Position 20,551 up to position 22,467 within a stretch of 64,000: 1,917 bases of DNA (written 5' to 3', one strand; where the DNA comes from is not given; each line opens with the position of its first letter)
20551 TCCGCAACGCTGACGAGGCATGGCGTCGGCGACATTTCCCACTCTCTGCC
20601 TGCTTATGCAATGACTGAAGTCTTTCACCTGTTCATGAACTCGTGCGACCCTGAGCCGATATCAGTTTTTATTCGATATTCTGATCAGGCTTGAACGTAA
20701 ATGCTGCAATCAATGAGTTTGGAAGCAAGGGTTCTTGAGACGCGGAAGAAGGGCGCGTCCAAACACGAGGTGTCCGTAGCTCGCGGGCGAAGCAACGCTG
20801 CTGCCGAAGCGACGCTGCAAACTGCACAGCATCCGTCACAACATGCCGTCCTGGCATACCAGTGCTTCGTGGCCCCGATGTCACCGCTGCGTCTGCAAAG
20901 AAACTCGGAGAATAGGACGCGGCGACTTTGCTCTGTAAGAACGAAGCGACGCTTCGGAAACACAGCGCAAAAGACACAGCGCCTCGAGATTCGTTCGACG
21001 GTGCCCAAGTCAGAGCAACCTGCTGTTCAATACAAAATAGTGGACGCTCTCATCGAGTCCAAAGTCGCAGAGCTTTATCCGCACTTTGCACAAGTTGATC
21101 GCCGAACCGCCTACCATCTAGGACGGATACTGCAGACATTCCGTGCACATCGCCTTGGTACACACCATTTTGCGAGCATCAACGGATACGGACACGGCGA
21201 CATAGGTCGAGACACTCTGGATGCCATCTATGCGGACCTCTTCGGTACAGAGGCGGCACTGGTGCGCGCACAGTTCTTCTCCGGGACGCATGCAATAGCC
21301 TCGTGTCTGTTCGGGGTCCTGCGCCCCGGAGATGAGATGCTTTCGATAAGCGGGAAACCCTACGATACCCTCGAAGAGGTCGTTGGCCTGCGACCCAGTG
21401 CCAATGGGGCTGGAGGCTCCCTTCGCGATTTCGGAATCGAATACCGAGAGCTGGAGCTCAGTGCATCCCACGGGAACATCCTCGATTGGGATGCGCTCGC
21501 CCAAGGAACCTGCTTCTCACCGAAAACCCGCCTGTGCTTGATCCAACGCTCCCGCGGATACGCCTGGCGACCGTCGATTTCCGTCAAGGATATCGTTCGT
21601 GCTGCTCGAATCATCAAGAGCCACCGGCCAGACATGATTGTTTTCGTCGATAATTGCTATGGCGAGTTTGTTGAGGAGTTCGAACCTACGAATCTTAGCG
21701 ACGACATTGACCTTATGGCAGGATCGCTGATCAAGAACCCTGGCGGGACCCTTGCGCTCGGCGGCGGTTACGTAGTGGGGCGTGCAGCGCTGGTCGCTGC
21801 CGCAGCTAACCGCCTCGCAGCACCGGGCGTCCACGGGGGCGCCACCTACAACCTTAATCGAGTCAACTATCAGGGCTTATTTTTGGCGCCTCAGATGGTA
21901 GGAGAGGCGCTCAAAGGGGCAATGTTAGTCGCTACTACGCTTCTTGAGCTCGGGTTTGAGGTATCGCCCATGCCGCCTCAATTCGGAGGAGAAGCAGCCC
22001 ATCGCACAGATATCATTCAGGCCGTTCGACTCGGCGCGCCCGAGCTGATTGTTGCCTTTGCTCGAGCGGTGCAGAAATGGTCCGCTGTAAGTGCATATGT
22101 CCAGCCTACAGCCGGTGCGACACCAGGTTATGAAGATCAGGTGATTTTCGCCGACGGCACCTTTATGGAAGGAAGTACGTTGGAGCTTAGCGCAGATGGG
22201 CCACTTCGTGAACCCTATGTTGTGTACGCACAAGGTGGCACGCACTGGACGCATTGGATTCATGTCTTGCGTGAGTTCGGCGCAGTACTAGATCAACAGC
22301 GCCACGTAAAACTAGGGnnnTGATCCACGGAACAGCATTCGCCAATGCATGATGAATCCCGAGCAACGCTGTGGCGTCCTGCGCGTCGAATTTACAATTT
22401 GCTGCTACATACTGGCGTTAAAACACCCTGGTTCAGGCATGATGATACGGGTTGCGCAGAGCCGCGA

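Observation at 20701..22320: Mostly bacterial PF06838 (YnbB / 'aluminium-resistance') PLP-dependent lyase in a eukaryotic chromosome, with an added N-terminal extension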

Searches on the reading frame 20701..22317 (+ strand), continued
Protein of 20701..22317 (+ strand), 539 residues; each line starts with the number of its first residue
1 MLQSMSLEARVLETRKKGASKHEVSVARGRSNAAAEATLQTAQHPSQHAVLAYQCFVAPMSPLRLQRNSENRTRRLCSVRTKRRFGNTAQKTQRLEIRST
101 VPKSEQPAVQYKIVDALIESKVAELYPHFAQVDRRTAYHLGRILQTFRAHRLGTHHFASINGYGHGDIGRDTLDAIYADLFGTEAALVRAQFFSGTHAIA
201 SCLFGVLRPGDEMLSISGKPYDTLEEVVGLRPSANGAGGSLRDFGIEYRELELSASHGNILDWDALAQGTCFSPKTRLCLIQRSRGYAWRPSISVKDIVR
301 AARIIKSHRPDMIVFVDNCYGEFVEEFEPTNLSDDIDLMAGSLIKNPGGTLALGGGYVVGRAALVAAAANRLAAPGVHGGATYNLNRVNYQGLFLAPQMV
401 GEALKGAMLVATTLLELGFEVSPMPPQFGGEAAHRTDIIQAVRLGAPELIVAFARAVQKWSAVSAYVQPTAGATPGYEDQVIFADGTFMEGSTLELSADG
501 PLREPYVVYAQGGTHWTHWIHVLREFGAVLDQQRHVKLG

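Call 57: predict_structure(alignment_id=A2)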
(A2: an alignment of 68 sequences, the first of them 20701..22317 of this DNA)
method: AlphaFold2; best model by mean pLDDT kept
length: 539 residues; sequences in the alignment: 68
mean_pLDDT: 78.6   pTM: 0.78
mean pLDDT of the five models: 78.6, 78.5, 76.8, 76.4, 76.3
residues with pLDDT >= 90: 286; 70-90: 98; 50-70: 49; < 50: 106
segments of 3 or more residues with pLDDT < 50: 1-5, 12-96, 346-351, 487-491
pLDDT, mean of each block of 10 residues (from residue 1): 46 42 33 34 33 34 35 37 41 49 58 92 97 96 97 84 67 95 94 88 97 96 89 80 97 91 97 98 91 96 98 96 95 98 50 75 95 65 81 90 95 96 88 82 96 95 87 82 67 74 93 90 96 77
secondary structure, 60 per line:
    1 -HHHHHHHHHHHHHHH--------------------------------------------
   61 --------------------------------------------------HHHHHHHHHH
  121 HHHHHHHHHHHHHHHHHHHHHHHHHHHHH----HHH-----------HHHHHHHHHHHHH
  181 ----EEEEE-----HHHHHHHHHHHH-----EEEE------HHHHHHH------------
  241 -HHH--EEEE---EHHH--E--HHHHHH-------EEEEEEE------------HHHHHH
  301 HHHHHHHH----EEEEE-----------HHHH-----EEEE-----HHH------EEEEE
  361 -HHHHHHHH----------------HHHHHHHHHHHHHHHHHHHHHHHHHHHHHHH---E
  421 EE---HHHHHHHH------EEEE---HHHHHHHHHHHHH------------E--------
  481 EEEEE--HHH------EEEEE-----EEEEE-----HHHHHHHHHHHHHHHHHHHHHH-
elements in order: H2-16 H111-149 H168-180 E185-189 H195-206 E212-215 H222-228 E247-250 H263-268 E276-282 H295-308 E313-317 H329-332 E338-341 E356-360 H362-369 H386-416 E420-422 H426-433 E440-443 H447-459 E481-485 E497-501 E507-511 H517-538

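Call 60: fold_search(model_id=the predicted structure, library=pdb)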
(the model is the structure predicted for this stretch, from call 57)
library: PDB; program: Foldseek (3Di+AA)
matches with E <= 10: 1590; with E <= 0.001: 1044
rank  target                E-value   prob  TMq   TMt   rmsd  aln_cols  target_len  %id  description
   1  3ht4_F                1.1e-41  1.00  0.71  0.92   2.3       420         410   44  Crystal Structure of the Q81A77_BACCR Protein from Bacillus cereus. Northeast Structural Genomics Consortium Target Bc (released 2009-06-23)
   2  3jzl_A                1.6e-41  1.00  0.69  0.91   2.3       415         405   45  CRYSTAL STRUCTURE OF A PUTATIVE CYSTATHIONINE BETA-LYASE INVOLVED IN ALUMINUM RESISTANCE (LMOF2365_1314) FROM LISTERIA (released 2009-10-06)
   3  3gwp_B                1.8e-41  1.00  0.72  0.90   2.5       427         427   40  Crystal structure of carbon-sulfur lyase involved in aluminum resistance (YP_878183.1) from CLOSTRIDIUM NOVYI NT at 2. (released 2009-04-14)
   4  3fd0_A                4.6e-41  1.00  0.69  0.90   2.4       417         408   45  Crystal structure of putative cystathionine beta-lyase involved in aluminum resistance (NP_470671.1) from LISTERIA INN (released 2008-12-09)
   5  3ht4_E                6.1e-41  1.00  0.70  0.92   2.2       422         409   44  Crystal Structure of the Q81A77_BACCR Protein from Bacillus cereus. Northeast Structural Genomics Consortium Target Bc (released 2009-06-23)
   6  3ht4_A                7.1e-41  1.00  0.70  0.90   2.3       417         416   44  Crystal Structure of the Q81A77_BACCR Protein from Bacillus cereus. Northeast Structural Genomics Consortium Target Bc (released 2009-06-23)
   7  3gwp_A                1.1e-40  1.00  0.71  0.89   2.5       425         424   40  Crystal structure of carbon-sulfur lyase involved in aluminum resistance (YP_878183.1) from CLOSTRIDIUM NOVYI NT at 2. (released 2009-04-14)
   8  3hvy_D                1.3e-40  1.00  0.71  0.89   2.5       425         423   40  Crystal structure of putative cystathionine beta-lyase involved in aluminum resistance (NP_348457.1) from Clostridium  (released 2009-06-30)
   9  3ht4_G                2.7e-40  1.00  0.70  0.92   2.2       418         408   44  Crystal Structure of the Q81A77_BACCR Protein from Bacillus cereus. Northeast Structural Genomics Consortium Target Bc (released 2009-06-23)
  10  3hvy_C                3.0e-40  1.00  0.71  0.90   2.2       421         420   40  Crystal structure of putative cystathionine beta-lyase involved in aluminum resistance (NP_348457.1) from Clostridium  (released 2009-06-30)
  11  3ht4_D                3.0e-40  1.00  0.71  0.92   2.3       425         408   44  Crystal Structure of the Q81A77_BACCR Protein from Bacillus cereus. Northeast Structural Genomics Consortium Target Bc (released 2009-06-23)
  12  3ht4_B                4.1e-40  1.00  0.69  0.90   2.5       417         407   44  Crystal Structure of the Q81A77_BACCR Protein from Bacillus cereus. Northeast Structural Genomics Consortium Target Bc (released 2009-06-23)
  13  3ht4_C                5.4e-40  1.00  0.69  0.89   3.2       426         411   45  Crystal Structure of the Q81A77_BACCR Protein from Bacillus cereus. Northeast Structural Genomics Consortium Target Bc (released 2009-06-23)
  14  3hvy_A                1.3e-39  1.00  0.70  0.89   2.2       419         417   39  Crystal structure of putative cystathionine beta-lyase involved in aluminum resistance (NP_348457.1) from Clostridium  (released 2009-06-30)
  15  3gwp_C                2.3e-39  1.00  0.70  0.89   2.4       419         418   40  Crystal structure of carbon-sulfur lyase involved in aluminum resistance (YP_878183.1) from CLOSTRIDIUM NOVYI NT at 2. (released 2009-04-14)
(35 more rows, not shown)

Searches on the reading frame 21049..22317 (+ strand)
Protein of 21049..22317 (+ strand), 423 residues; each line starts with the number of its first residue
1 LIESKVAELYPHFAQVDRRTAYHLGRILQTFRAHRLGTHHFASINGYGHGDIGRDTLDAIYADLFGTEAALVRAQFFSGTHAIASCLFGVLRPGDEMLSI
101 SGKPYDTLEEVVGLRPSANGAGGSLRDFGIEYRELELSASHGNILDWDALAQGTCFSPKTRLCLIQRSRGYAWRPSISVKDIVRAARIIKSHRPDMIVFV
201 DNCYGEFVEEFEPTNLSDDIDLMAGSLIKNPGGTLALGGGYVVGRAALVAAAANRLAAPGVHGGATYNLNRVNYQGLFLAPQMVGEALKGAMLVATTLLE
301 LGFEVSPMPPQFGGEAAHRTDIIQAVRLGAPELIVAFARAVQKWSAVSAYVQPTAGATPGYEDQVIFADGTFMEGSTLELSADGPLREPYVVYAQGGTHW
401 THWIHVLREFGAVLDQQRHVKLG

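Call 30: find_related_loci(query=A1, collection=genome_contigs, flank=4000)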
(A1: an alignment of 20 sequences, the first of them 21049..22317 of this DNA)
Query A1 (423 aa) in genome_contigs; peptide patterns used: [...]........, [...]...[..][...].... (x = any residue, [..] = any of these).
600 stretches matched a pattern (row limit reached: there are more); 599 encode a relative of the query (tblastn E <= 1e-3); the best 80 are kept; 80 distinct loci.
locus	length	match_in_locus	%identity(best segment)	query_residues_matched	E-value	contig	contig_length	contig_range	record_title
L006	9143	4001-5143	59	9-402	1e-149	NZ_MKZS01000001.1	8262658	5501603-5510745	Moorena bouillonii PNG strain PNG5-198 Ga0081470_101, whole genome shotgun sequence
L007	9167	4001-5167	56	1-402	1e-149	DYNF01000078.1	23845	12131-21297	MAG TPA_asm: Prochloron sp. SulCav_FS08_3_32_3330 SulCav_FS08_3_720_length_23845_cov_2042_235183, whole genome shotgun s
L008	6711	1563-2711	58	7-402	3e-146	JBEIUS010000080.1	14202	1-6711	MAG: Leptolyngbya sp. isolate Sample-111-S82-bin-15 Sample_111_S82-bin_15-k141_1350950, whole genome shotgun sequence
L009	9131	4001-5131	57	13-402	7e-146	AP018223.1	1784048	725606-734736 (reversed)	Nostoc linckia NIES-25 plasmid plasmid1 DNA, nearly complete genome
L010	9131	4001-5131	57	13-402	4e-145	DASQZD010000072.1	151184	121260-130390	MAG TPA_asm: Nodularia sp. (in: cyanobacteria) isolate SMAG_U11082 k141_5565, whole genome shotgun sequence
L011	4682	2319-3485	56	1-402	4e-147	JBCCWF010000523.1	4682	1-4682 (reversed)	MAG: Cyanobacteria bacterium P01_E01_bin.6 k141_1751195_length_4682_cov_11.9467, whole genome shotgun sequence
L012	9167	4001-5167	55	1-402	8e-145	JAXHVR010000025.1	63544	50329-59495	MAG: Cyanobacteriota bacterium isolate MAG82_tar_biofilm MAG82_25, whole genome shotgun sequence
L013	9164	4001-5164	55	1-402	6e-144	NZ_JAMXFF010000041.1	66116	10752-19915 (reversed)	Laspinema palackyanum D2a NODE_46_length_66116_cov_67.827269, whole genome shotgun sequence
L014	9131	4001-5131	56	13-402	1e-143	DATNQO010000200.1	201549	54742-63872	MAG TPA_asm: Leptolyngbyaceae cyanobacterium isolate SMAG_U16509 k141_81821, whole genome shotgun sequence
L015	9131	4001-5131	56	13-402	7e-144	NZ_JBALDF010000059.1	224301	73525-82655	MAG: Nostoc sp. isolate P14213 bin 4 NODE_14_length_224301_cov_48.101273, whole genome shotgun sequence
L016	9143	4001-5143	57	9-402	6e-144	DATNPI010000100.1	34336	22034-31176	MAG TPA_asm: Coleofasciculaceae cyanobacterium isolate SMAG_U16477 k141_3477, whole genome shotgun sequence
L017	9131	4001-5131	57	13-402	2e-143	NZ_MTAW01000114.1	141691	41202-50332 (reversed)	Nostoc sp. 106C 8_141691_30.0432_23_141691_0.404605797121906, whole genome shotgun sequence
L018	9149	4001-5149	57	7-402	6e-143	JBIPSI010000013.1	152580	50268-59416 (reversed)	MAG: Spirulina sp. isolate Cam_3-MAG04 sequence13, whole genome shotgun sequence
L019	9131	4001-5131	56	13-402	2e-142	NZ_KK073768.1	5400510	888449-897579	[Scytonema hofmanni] UTEX 2349 Tol9009DRAFT_TPD.8, whole genome shotgun sequence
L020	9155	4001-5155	57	2-402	4e-142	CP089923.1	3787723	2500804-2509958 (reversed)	MAG: Nodosilinea sp. LVE1205-7 chromosome, complete genome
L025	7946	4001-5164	55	2-402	4e-140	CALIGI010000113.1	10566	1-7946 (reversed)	MAG: uncultured Pseudanabaenaceae cyanobacterium isolate R3_Bin_Bin_111_1 genome assembly, contig: c_000000070787, whole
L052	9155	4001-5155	46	2-402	9e-116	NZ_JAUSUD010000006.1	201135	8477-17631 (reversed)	Metabacillus malikii strain DSM 29005 Ga0480537_06, whole genome shotgun sequence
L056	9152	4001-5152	47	3-402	4e-115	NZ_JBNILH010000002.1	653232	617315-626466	Bacillus infantis strain 142 NODE_2_length_653232_cov_47.337032, whole genome shotgun sequence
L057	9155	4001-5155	47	2-402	4e-115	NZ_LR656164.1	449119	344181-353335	Bacillus marasmi strain Marseille-P3556, whole genome shotgun sequence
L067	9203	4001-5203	46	8-417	6e-114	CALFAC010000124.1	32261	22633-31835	MAG TPA_asm: uncultured Bacillaceae bacterium isolate SRR6713628_bin.67_CONCOCT_v1.1_MAG genome assembly, contig: ERZ794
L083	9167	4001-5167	46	1-402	1e-112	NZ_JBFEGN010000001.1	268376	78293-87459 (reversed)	Siminovitchia sp. 179-K 8D1 HS NODE_1_length_268376_cov_237.360359, whole genome shotgun sequence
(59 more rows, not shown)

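Call 52: search_protein_families(library=pfam, proteins=[L057:2670-3932:+, L056:5816-7147:+, L067:2881-3867:+, L052:5425-5829:+, L083:37-984:+, L025:2913-3767:-, L019:1735-2811:-], max_evalue=0.00001)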
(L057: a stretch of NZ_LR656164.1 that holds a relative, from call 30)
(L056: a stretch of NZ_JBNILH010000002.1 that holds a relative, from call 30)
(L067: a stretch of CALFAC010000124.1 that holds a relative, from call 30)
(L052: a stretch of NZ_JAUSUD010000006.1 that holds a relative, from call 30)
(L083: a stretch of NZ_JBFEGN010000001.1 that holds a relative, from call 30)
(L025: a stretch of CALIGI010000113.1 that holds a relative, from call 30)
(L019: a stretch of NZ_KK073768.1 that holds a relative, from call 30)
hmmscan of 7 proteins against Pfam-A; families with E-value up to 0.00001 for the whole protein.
L057:2670-3932:+ (421 aa): 4 families
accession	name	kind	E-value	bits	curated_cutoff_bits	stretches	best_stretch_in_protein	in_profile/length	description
PF13167.11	GTP-bdg_N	-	1.5e-34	118.8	25.4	1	29-116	2-89/89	GTP-binding GTPase N-terminal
PF16360.10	GTP-bdg_M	-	2.7e-31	108.4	29.5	1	118-196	1-79/79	GTP-binding GTPase Middle Region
PF01926.29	MMR_HSR1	-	2.1e-21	76.6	21.9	1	203-322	1-113/113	50S ribosome-binding GTPase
PF00025.27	Arf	-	4.6e-07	29.9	22.3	0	196-326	9-128/174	ADP-ribosylation factor family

L056:5816-7147:+ (444 aa): 2 families
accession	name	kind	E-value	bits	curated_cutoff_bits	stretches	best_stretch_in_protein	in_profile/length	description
PF00120.29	Gln-synt_C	-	2.7e-147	490.8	24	1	106-440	2-344/344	Glutamine synthetase, catalytic domain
PF03951.24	Gln-synt_N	-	3.2e-35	120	33.4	1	17-99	1-82/82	Glutamine synthetase, beta-Grasp domain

L067:2881-3867:+ (329 aa): 2 families
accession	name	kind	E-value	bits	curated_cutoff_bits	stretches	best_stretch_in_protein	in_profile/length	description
PF17866.7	AAA_lid_6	-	1.1e-22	80.3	24.3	1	250-310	2-60/60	AAA lid domain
PF00004.35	AAA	-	2e-16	61.1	21.2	1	94-201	1-110/131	ATPase family associated with various cellular activities (AAA)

L052:5425-5829:+ (135 aa): 2 families
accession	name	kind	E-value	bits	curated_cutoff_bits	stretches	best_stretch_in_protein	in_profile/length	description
PF13411.12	MerR_1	-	1e-17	64.4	21.6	1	14-78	3-67/69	MerR HTH family regulatory protein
PF00376.29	MerR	-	9.5e-11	41.8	28.2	1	14-49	2-38/38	MerR family regulatory protein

L083:37-984:+ (316 aa): 2 families
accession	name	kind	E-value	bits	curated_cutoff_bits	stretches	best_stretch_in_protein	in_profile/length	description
PF01715.23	IPPT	-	6.4e-92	308.1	23.6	1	40-281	1-243/243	IPP transferase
PF01745.22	IPT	-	7.1e-07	29.3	20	1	6-66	2-62/233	Isopentenyl transferase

L025:2913-3767:- (285 aa): 1 family
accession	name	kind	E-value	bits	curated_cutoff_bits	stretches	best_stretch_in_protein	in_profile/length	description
PF00487.30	FA_desaturase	-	1.3e-14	55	29.7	1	52-260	3-230/253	Fatty acid desaturase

L019:1735-2811:- (359 aa): 1 family
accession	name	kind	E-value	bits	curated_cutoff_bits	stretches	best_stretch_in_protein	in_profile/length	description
PF00487.30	FA_desaturase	-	2.3e-35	123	29.7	1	72-321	2-245/253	Fatty acid desaturase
